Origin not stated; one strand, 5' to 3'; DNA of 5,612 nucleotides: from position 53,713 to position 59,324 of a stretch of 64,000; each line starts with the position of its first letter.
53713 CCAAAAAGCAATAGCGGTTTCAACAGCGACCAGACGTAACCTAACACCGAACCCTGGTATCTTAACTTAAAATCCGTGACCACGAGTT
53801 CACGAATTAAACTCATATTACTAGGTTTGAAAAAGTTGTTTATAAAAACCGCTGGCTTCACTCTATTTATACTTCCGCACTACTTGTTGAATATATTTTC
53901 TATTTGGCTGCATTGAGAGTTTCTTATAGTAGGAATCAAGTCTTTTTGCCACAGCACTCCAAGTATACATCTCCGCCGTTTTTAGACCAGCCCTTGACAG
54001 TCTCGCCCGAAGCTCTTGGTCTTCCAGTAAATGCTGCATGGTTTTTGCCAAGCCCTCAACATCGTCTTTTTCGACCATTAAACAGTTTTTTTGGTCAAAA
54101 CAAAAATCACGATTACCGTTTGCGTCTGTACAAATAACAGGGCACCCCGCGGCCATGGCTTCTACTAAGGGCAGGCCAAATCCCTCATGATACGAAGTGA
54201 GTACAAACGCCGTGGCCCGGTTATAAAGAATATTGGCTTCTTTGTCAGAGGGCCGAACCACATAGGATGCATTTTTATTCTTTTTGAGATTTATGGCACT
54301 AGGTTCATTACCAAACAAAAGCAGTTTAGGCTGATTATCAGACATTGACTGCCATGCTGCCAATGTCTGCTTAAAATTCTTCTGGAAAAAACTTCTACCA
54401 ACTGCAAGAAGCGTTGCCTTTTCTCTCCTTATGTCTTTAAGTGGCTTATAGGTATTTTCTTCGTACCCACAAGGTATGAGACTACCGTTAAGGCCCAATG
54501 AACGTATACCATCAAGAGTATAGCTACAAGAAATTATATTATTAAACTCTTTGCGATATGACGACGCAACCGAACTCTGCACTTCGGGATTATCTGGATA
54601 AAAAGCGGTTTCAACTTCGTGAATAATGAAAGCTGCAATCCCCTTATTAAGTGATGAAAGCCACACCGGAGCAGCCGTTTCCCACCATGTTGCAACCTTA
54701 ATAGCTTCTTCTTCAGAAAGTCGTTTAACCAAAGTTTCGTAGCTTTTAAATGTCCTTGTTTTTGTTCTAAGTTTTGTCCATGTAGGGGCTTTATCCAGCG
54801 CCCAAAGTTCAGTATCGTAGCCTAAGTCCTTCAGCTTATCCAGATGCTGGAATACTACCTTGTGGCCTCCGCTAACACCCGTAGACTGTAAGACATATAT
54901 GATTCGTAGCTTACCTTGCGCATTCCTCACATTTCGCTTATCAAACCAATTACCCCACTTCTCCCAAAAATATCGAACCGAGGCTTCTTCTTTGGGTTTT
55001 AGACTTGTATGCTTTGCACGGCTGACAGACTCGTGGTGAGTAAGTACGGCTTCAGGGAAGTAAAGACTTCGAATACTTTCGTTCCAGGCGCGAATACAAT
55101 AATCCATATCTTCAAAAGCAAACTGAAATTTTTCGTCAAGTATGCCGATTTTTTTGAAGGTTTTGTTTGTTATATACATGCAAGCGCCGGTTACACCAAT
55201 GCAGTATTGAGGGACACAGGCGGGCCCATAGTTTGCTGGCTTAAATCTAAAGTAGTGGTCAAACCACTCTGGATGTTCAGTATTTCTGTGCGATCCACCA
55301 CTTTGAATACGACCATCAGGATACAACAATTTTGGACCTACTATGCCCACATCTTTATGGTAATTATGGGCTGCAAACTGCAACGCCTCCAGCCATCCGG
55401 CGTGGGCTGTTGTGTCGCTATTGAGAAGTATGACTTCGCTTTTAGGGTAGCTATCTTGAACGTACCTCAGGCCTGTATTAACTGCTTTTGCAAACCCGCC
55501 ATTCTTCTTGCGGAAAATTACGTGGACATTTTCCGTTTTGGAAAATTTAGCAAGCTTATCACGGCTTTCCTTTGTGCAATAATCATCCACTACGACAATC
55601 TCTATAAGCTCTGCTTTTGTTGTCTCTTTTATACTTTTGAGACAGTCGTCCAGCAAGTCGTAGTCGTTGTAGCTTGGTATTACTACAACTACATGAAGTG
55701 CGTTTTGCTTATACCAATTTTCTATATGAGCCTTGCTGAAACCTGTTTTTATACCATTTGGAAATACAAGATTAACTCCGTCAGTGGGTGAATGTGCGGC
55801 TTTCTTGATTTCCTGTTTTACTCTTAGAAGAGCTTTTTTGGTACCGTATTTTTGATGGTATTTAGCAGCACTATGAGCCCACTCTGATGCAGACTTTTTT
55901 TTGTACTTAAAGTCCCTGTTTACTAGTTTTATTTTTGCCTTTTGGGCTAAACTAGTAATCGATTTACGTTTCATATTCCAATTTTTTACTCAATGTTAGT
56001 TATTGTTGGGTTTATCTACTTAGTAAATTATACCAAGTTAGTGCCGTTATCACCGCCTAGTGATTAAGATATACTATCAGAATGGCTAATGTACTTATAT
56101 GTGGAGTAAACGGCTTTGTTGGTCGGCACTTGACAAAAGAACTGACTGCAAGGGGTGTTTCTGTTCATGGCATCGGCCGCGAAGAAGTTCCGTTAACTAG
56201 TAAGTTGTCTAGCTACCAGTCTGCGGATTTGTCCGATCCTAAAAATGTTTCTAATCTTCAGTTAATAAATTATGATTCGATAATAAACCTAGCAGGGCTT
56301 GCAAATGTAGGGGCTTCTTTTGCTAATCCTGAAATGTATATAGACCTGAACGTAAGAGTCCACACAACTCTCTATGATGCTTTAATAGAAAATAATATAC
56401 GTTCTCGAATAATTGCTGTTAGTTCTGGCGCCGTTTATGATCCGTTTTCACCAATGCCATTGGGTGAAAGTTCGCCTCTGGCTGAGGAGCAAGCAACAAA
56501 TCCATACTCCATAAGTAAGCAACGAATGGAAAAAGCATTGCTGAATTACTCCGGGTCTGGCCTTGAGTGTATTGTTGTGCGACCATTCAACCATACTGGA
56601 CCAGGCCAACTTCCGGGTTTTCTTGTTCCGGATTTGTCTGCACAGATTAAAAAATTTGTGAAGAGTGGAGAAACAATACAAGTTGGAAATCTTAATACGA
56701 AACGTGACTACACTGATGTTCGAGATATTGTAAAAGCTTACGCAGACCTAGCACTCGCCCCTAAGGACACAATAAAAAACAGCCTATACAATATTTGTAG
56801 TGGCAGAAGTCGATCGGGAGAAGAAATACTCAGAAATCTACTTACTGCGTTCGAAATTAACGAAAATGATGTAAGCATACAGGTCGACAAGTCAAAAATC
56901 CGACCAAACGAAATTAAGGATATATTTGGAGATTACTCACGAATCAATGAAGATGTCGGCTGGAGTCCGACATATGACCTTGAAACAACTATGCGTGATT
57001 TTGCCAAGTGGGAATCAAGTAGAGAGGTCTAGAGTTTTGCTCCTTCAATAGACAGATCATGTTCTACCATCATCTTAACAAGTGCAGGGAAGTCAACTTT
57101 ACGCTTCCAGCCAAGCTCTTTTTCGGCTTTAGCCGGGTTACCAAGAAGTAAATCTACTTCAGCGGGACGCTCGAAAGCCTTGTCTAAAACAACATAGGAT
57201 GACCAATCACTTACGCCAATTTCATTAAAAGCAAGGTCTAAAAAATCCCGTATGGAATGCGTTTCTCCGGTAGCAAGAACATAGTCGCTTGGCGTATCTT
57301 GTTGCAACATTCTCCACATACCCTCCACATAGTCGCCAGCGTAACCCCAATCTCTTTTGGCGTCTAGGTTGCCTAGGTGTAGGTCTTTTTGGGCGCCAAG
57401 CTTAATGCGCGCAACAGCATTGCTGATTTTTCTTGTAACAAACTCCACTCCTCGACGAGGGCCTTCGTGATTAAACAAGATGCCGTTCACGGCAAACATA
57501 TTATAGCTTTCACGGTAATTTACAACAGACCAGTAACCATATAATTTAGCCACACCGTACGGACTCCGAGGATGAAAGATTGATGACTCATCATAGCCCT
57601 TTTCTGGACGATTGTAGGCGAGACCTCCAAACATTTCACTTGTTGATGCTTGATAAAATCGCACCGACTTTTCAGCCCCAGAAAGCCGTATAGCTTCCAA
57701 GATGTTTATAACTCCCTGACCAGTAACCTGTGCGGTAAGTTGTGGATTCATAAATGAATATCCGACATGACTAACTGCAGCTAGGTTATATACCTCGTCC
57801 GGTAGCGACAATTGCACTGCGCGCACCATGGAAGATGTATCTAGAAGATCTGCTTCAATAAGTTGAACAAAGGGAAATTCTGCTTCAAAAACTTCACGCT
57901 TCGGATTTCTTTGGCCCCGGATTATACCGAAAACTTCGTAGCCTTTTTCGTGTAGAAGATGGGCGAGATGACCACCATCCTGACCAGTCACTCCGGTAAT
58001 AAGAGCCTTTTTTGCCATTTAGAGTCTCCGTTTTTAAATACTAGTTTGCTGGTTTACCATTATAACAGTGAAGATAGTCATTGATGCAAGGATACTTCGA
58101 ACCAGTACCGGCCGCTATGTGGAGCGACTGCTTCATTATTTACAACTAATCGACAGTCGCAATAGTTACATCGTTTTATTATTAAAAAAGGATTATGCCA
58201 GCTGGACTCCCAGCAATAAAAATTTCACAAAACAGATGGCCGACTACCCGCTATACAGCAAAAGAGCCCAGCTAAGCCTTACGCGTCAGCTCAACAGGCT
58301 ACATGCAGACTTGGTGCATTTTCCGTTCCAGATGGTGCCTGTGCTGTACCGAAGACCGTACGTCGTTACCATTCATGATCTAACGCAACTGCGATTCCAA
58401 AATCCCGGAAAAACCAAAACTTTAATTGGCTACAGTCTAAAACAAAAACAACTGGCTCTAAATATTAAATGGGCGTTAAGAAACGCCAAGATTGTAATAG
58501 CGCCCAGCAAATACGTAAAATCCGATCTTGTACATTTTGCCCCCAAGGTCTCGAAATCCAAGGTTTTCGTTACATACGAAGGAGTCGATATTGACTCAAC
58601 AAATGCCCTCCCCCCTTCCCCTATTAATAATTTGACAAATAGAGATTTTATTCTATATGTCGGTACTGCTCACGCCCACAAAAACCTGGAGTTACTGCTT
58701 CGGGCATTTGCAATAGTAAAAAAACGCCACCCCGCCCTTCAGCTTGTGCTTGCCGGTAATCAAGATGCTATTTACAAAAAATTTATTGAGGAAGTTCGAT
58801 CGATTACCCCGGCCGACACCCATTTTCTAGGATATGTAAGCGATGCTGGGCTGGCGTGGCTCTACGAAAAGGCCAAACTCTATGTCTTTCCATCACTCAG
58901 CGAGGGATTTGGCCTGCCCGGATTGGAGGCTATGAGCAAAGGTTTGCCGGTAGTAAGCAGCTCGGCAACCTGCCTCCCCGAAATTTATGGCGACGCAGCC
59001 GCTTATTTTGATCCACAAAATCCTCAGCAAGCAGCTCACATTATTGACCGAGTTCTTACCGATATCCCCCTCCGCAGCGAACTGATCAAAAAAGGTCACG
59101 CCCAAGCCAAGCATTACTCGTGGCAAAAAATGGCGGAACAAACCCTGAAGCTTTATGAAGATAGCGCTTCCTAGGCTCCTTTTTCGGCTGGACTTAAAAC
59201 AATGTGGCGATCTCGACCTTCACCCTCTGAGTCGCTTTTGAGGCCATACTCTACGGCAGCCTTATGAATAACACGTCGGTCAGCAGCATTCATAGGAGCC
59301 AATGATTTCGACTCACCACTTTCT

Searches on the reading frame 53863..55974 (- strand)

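Call 20: search_protein_families(library=pfam, proteins=[window:53863-55974:-], max_evalue=0.001)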
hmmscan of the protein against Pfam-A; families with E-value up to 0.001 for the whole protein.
window:53863-55974:- (703 aa): 6 families
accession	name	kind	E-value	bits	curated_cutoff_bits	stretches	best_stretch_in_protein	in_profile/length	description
PF00534.26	Glycos_transf_1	-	7.7e-29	100.9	26.4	1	514-664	10-170/172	Glycosyl transferases group 1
PF13692.12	Glyco_trans_1_4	-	3.3e-22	79.7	27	1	521-652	3-142/142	Glycosyl transferases group 1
PF00535.33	Glycos_transf_2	-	3.7e-21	76.2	23.3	1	97-213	2-114/168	Glycosyl transferase family 2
PF13641.12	Glyco_tranf_2_3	-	4.1e-11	43.8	27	1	95-315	3-213/230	Glycosyltransferase like family 2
PF13524.12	Glyco_trans_1_2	-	4e-09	37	25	1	568-679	28-142/144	Glycosyl transferase-like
PF20706.3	GT4-conflict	-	2.7e-08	33.6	26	1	578-679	273-385/385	Family 4 Glycosyltransferase in conflict systems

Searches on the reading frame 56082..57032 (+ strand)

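Call 20: search_protein_families(library=pfam, proteins=[window:56082-57032:+], max_evalue=0.001)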
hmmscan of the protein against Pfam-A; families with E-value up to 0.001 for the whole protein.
window:56082-57032:+ (316 aa): 6 families
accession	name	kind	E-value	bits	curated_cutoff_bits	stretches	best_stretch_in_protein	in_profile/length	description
PF16363.11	GDP_Man_Dehyd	-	2e-44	152.8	27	1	5-306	1-331/332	GDP-mannose 4,6 dehydratase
PF01370.27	Epimerase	-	4.8e-43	147.7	20.9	1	4-239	1-240/240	NAD dependent epimerase/dehydratase family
PF04321.23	RmlD_sub_bind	-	2.7e-10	40.3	27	1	3-167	2-147/287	RmlD substrate binding domain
PF01073.25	3Beta_HSD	-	8e-09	35.4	22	1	5-220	1-225/280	3-beta hydroxysteroid dehydrogenase/isomerase family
PF13460.12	NAD_binding_10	-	4.2e-08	33.7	27.2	1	8-170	1-145/184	NAD(P)H-binding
PF07993.18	NAD_binding_4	-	0.00038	20.1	20.1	0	88-169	110-205/258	Male sterility protein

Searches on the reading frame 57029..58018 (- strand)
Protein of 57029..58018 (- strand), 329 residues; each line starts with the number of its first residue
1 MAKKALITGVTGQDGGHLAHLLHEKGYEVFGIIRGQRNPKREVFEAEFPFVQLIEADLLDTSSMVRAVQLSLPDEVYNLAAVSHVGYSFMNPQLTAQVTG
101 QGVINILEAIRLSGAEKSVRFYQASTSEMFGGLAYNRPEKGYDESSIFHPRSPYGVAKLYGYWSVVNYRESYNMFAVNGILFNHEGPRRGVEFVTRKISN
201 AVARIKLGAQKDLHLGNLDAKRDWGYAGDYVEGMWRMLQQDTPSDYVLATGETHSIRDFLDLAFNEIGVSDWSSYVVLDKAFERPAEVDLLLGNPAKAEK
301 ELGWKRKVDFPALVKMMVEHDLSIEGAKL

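Call 20: search_protein_families(library=pfam, proteins=[window:57029-58018:-], max_evalue=0.001)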
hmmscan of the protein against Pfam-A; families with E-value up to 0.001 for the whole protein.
window:57029-58018:- (329 aa): 4 families
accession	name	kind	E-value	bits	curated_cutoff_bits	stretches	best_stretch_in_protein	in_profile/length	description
PF16363.11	GDP_Man_Dehyd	-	3e-120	402.1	27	1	6-317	1-332/332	GDP-mannose 4,6 dehydratase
PF01370.27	Epimerase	-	4e-64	216.7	20.9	1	5-248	1-239/240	NAD dependent epimerase/dehydratase family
PF04321.23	RmlD_sub_bind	-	6.5e-12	45.6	27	1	4-181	2-152/287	RmlD substrate binding domain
PF05368.20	NmrA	-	3e-06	27.5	27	1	2-69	2-68/298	NmrA-like family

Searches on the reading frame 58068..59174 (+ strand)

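Call 20: search_protein_families(library=pfam, proteins=[window:58068-59174:+], max_evalue=0.001)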
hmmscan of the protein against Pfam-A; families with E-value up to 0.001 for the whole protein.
window:58068-59174:+ (368 aa): 5 families
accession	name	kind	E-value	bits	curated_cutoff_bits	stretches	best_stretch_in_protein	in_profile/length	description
PF00534.26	Glycos_transf_1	-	8.6e-32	110.5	26.4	1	190-343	13-169/172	Glycosyl transferases group 1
PF13692.12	Glyco_trans_1_4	-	3.8e-27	95.7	27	1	194-332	3-142/142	Glycosyl transferases group 1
PF20706.3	GT4-conflict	-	6e-13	49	26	1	165-354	173-380/385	Family 4 Glycosyltransferase in conflict systems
PF13439.12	Glyco_transf_4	-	8.1e-13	49.2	28.5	1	61-176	54-169/170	Glycosyltransferase Family 4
PF13524.12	Glyco_trans_1_2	-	4.4e-07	30.4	25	1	219-360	10-143/144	Glycosyl transferase-like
